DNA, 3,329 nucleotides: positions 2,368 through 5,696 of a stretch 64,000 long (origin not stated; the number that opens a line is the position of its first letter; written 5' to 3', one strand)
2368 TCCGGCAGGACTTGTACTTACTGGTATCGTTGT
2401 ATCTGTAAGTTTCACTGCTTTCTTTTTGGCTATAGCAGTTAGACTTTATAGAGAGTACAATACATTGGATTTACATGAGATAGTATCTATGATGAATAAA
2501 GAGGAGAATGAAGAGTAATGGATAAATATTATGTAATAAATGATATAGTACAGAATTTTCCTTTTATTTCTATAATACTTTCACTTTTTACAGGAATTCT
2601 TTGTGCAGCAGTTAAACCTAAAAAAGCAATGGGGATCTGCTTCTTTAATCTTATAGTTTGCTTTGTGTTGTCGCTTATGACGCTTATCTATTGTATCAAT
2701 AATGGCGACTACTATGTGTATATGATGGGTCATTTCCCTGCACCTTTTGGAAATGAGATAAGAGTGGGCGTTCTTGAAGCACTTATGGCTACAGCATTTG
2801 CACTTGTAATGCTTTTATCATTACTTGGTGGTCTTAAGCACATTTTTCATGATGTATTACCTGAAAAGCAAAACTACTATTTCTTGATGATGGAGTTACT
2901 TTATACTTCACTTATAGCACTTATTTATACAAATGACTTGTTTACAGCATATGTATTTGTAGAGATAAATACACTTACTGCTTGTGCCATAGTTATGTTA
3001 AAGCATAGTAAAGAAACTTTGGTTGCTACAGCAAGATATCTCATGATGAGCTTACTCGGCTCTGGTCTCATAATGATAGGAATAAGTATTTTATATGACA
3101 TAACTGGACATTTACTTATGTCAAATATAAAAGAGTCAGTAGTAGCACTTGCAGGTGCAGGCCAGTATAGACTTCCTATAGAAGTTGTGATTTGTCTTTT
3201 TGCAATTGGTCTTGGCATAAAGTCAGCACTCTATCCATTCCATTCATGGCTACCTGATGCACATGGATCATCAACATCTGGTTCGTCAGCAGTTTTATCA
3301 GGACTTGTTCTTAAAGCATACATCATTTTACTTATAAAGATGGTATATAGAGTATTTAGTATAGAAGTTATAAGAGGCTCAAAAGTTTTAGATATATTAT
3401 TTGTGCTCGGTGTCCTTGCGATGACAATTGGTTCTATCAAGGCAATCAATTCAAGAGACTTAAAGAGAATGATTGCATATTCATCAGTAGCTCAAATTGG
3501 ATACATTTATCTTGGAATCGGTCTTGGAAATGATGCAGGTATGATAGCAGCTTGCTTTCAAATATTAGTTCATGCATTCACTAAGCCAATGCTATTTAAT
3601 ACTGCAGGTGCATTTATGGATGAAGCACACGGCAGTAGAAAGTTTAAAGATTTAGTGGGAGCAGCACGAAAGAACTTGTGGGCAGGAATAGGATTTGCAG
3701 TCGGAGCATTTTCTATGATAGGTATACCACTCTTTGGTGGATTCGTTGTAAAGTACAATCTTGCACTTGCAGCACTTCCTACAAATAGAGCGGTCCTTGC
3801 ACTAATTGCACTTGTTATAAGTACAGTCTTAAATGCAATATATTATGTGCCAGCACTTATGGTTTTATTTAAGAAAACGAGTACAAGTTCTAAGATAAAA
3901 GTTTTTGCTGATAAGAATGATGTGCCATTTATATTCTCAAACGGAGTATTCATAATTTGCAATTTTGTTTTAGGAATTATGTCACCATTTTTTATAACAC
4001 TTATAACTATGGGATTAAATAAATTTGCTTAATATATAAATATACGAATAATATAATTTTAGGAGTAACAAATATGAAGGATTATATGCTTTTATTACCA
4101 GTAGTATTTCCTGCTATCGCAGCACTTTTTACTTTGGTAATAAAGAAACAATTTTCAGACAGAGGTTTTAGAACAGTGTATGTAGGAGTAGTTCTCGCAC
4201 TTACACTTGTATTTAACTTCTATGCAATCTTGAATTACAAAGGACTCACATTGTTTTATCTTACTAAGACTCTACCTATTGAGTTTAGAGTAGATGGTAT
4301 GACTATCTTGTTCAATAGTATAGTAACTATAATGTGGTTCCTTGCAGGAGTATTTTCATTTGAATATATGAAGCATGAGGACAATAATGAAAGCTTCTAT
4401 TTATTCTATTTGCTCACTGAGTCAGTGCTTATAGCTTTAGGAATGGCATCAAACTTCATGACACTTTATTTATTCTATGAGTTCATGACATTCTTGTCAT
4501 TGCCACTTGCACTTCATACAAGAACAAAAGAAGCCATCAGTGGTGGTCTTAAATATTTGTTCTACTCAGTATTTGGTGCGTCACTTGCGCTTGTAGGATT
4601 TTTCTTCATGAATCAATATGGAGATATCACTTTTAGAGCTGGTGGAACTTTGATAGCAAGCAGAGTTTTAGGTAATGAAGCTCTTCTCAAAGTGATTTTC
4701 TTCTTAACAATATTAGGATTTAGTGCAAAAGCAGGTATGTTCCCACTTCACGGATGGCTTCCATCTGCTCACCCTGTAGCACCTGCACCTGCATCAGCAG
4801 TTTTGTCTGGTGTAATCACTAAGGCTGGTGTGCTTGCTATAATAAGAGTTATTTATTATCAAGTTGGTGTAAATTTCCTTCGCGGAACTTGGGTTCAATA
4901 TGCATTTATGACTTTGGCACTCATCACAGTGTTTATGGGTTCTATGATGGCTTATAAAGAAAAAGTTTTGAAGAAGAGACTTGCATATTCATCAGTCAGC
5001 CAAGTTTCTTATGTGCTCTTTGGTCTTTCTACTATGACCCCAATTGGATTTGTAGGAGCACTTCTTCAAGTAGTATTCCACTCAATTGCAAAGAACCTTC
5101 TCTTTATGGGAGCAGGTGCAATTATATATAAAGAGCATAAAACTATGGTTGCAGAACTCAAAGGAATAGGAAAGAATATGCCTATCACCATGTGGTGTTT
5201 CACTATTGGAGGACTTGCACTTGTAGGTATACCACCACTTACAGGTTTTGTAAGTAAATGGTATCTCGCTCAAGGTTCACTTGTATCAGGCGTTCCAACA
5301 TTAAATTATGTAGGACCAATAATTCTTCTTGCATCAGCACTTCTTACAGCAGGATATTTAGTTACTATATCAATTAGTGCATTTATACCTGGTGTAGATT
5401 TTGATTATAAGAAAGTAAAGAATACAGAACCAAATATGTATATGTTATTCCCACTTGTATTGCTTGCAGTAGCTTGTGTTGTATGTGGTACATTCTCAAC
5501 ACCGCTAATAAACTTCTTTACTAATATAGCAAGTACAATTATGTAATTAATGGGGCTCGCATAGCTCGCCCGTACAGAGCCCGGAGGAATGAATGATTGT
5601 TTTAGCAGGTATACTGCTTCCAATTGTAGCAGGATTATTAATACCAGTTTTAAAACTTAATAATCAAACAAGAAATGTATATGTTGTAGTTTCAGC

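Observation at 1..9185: Mbh-ordered Mrp membrane module with four antiporter-like subunits and no redox module in cis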

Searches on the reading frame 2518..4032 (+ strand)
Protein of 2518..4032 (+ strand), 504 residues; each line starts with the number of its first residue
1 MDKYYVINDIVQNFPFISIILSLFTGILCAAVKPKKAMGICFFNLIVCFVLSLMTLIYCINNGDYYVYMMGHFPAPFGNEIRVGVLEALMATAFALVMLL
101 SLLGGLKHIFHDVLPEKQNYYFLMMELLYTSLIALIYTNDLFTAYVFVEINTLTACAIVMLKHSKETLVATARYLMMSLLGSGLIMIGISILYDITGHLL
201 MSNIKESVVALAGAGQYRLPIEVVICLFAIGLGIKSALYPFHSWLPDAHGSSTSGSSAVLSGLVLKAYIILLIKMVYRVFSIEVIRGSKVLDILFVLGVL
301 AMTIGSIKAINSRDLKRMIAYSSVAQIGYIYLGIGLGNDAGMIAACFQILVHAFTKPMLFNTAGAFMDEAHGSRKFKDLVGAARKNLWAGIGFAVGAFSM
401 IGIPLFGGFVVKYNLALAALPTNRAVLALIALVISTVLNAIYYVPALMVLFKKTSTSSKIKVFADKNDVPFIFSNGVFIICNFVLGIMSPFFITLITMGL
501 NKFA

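Call 5: search_protein_families(library=pfam, proteins=[window:2518-4032:+], max_evalue=0.01)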
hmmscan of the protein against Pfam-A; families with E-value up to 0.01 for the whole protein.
window:2518-4032:+ (504 aa): 1 family
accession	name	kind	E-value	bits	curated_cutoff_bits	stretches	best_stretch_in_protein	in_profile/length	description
PF00361.26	Proton_antipo_M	-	6.2e-50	170.5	21.5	1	139-437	2-292/294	NADH:quinone oxidoreductase/Mrp antiporter, TM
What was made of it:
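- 2518..4032 (+): Antiporter-like subunit D1 (504 aa), of MrpD/NuoN/MbhH type, without the Proton_antipo_N domain. PF00361 6e-50 (call 5).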

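Call 8: search_protein_families(library=ncbifam, proteins=[window:2518-4032:+], max_evalue=0.00001)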
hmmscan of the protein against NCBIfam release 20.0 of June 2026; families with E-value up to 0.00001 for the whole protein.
window:2518-4032:+ (504 aa): 73 families (the best 25 are shown)
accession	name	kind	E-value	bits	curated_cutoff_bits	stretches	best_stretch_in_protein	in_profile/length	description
NF009305.0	PRK12662.1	equivalog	2.8e-67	227.6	700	1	12-495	3-481/492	putative monovalent cation/H+ antiporter subunit D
NF006241.0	PRK08377.1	equivalog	1.9e-56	192.1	645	1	20-460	10-439/494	NADH dehydrogenase subunit N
TIGR01770.1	NDH_I_N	subfamily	6.2e-52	177.1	332.6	1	14-485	5-464/472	NADH-quinone oxidoreductase subunit NuoN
NF009306.0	PRK12663.1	equivalog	1.3e-50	172.7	542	1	12-496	3-474/498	Na+/H+ antiporter subunit D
NF006419.0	PRK08668.1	equivalog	3.4e-50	171.4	617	1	15-494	8-472/613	NADH dehydrogenase subunit M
NF006240.0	PRK08376.1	subfamily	5.4e-50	170.8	662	1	19-489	11-492/521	putative monovalent cation/H+ antiporter subunit D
NF006238.0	PRK08375.1-4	equivalog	5.6e-48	164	626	1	24-437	16-416/531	putative monovalent cation/H+ antiporter subunit D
NF004445.0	PRK05777.2-3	equivalog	2.4e-46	158.7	408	1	17-496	11-470/475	NADH-quinone oxidoreductase subunit NuoN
TIGR01972.1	NDH_I_M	subfamily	1.6e-45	155.7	263.8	1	14-501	7-480/486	NADH-quinone oxidoreductase subunit M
NF005561.0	PRK07234.1-1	equivalog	3.5e-45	154.8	718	1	11-458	5-446/569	putative monovalent cation/H+ antiporter subunit D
NF005818.0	PRK07691.1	equivalog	1.9e-43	149.2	586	1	12-499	3-479/496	Na+/H+ antiporter subunit D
NF004920.0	PRK06277.1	equivalog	7.2e-43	147.1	578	1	18-496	7-468/478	energy conserving hydrogenase EhbF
NF004442.0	PRK05777.1-5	equivalog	2e-41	142.5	523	1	48-498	39-476/483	NADH-quinone oxidoreductase subunit NuoN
NF009308.0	PRK12665.1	equivalog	3.2e-40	138.2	585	1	29-442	24-428/531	Na+/H+ antiporter subunit D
NF006236.0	PRK08375.1-1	equivalog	3.4e-40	138.4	663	1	16-498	10-490/493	putative monovalent cation/H+ antiporter subunit D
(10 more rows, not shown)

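Call 56: search_solved_structures(query=window:2518-4029:+, max_evalue=1e-25, show_alignments=0)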
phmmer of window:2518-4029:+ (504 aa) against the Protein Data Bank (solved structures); distinct sequences matched with E-value up to 1e-25: 10.
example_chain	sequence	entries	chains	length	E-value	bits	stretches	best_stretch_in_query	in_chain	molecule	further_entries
6cfw_H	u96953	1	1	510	2.3e-41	145.4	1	62-460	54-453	Monovalent cation/H+ antiporter subunit D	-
6u8y_H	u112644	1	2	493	8.4e-39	137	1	44-460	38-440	NADH dehydrogenase subunit N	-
7qru_D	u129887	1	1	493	1.7e-33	119.5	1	38-437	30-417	Na+/H+ antiporter subunit D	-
7d3u_D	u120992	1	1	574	2.8e-33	118.8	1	23-437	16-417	Monovalent Na+/H+ antiporter subunit D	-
6u8y_X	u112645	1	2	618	2.7e-29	105.7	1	79-490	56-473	NADH dehydrogenase subunit M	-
8e9g_N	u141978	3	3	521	1.3e-28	103.4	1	135-452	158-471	NADH-quinone oxidoreductase subunit N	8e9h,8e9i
7a23_I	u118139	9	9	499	6.5e-28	101.1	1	96-500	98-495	Nad2m | NADH-ubiquinone oxidoreductase chain 2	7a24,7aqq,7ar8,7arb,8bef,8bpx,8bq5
7ar7_N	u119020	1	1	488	7.2e-28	101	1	96-500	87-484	NADH-ubiquinone oxidoreductase chain 2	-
6z16_D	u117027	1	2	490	5.6e-27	98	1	14-444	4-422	Multisubunit Na+/H+ antiporter, D subunit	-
8e73_2M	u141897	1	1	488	6.6e-27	97.8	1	96-482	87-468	Nad2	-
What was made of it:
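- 2518..4032 (+): Best solved relatives are MbhH (2e-41), MbsH and MrpD (call 56).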

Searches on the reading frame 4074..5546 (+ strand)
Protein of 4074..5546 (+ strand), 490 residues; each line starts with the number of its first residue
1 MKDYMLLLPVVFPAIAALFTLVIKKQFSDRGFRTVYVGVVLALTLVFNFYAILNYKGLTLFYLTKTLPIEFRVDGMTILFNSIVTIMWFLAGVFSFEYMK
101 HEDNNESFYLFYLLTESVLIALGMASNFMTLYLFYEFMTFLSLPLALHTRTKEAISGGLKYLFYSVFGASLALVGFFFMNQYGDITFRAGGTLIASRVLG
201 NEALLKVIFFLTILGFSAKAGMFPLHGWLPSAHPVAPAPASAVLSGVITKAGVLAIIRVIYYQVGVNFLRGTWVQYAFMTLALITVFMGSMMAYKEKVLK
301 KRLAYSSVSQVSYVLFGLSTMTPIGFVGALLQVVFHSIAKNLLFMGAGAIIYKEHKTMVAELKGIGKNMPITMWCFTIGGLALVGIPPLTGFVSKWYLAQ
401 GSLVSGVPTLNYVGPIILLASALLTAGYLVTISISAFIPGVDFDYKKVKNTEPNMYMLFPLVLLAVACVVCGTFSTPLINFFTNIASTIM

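Call 5: search_protein_families(library=pfam, proteins=[window:4074-5546:+], max_evalue=0.01)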
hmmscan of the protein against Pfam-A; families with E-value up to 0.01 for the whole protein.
window:4074-5546:+ (490 aa): 2 families
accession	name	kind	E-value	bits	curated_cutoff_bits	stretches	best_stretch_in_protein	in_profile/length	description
PF00361.26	Proton_antipo_M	-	1.2e-54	185.9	21.5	1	125-410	1-283/294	NADH:quinone oxidoreductase/Mrp antiporter, TM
PF00662.26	Proton_antipo_N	-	3.7e-08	33.6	24.5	1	66-109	8-51/51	NADH-Ubiquinone oxidoreductase (complex I), chain 5 N-terminus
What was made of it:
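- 4074..5546 (+): Antiporter-like subunit D2 (490 aa). PF00361 1e-54 plus PF00662 (call 5).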

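Call 8: search_protein_families(library=ncbifam, proteins=[window:4074-5546:+], max_evalue=0.00001)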
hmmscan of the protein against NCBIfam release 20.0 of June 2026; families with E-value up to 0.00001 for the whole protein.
window:4074-5546:+ (490 aa): 71 families (the best 25 are shown)
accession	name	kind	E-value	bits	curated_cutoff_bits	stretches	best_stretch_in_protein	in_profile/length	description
NF006236.0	PRK08375.1-1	equivalog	4.5e-85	286.5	663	1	2-484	5-490/493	putative monovalent cation/H+ antiporter subunit D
NF005561.0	PRK07234.1-1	equivalog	4.5e-71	240.3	718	1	8-439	11-441/569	putative monovalent cation/H+ antiporter subunit D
NF005086.0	PRK06521.1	equivalog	8.5e-70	236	667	1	11-489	16-506/669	hydrogenase 4 subunit B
NF006419.0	PRK08668.1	equivalog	1.7e-68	231.8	617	1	10-487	8-479/613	NADH dehydrogenase subunit M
NF005140.0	PRK06589.1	equivalog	2.8e-65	221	470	1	5-483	12-485/489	putative monovalent cation/H+ antiporter subunit D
NF006240.0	PRK08376.1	subfamily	7.6e-62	209.9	662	1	67-480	80-497/521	putative monovalent cation/H+ antiporter subunit D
TIGR01972.1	NDH_I_M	subfamily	1.2e-54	185.9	263.8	1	9-485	4-478/486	NADH-quinone oxidoreductase subunit M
NF009305.0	PRK12662.1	equivalog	1.2e-54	185.9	700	1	1-488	1-489/492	putative monovalent cation/H+ antiporter subunit D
NF005818.0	PRK07691.1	equivalog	5e-52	177.5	586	1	3-489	3-483/496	Na+/H+ antiporter subunit D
NF006241.0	PRK08377.1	equivalog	5.1e-52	177.5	645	1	9-489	8-477/494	NADH dehydrogenase subunit N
NF005097.0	PRK06525.1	equivalog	8e-48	163.3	430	1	6-479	5-479/480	hydrogenase 4 subunit D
NF009310.0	PRK12668.1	equivalog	1e-47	163.3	564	1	9-481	9-440/584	Na(+)/H(+) antiporter subunit D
NF005141.0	PRK06590.1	equivalog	1.6e-45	156.2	556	1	5-479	4-473/615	NADH-quinone oxidoreductase subunit L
TIGR01974.1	NDH_I_L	subfamily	1.9e-45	156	407.5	1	7-481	4-485/630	NADH-quinone oxidoreductase subunit L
NF006418.0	PRK08667.1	equivalog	3e-45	154.9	794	1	4-481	4-492/644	hydrogenase membrane subunit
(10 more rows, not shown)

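Call 57: search_solved_structures(query=window:4074-5543:+, max_evalue=1e-25, show_alignments=0)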
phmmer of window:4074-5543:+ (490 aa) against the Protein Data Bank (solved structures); distinct sequences matched with E-value up to 1e-25: 13.
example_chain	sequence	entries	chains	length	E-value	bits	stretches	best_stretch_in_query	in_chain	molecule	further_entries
6cfw_H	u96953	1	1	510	3e-57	198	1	32-475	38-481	Monovalent cation/H+ antiporter subunit D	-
6u8y_H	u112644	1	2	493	7e-36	127.6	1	8-489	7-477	NADH dehydrogenase subunit N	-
7qru_D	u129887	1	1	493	7.2e-34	120.9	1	5-489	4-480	Na+/H+ antiporter subunit D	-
6u8y_X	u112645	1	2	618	3.8e-33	118.5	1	77-472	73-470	NADH dehydrogenase subunit M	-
7z0s_C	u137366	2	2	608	5.6e-32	114.7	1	122-476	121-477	Formate hydrogenlyase subunit 3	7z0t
8e9g_L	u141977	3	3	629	5.2e-30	108.2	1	71-472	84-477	NADH-quinone oxidoreductase, L subunit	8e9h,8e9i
6hum_F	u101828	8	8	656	3.7e-28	102.1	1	70-482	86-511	NADH dehydrogenase subunit 5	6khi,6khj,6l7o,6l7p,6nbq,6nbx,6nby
7wff_F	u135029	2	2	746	1.1e-27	100.6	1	66-437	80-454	NAD(P)H-quinone oxidoreductase subunit 5, chloroplastic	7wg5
6tjv_D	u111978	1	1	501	1.3e-27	100.3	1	5-412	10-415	NADH dehydrogenase subunit 4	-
7eu3_F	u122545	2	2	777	2.9e-27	99.1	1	66-438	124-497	NAD(P)H-quinone oxidoreductase subunit F | NADH-plastoquinone oxidoreductase subunit 5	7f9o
6hum_D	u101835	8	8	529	6.4e-27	98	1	10-439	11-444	NAD(P)H-quinone oxidoreductase chain 4 1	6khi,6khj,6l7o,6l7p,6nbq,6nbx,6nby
9grx_F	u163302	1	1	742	8.4e-27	97.6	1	66-448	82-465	NAD(P)H-quinone oxidoreductase subunit 5, chloroplastic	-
6z16_D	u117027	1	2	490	9.5e-27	97.5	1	5-477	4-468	Multisubunit Na+/H+ antiporter, D subunit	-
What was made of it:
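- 4074..5546 (+): Best solved relative is MbhH (3e-57) (call 57).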
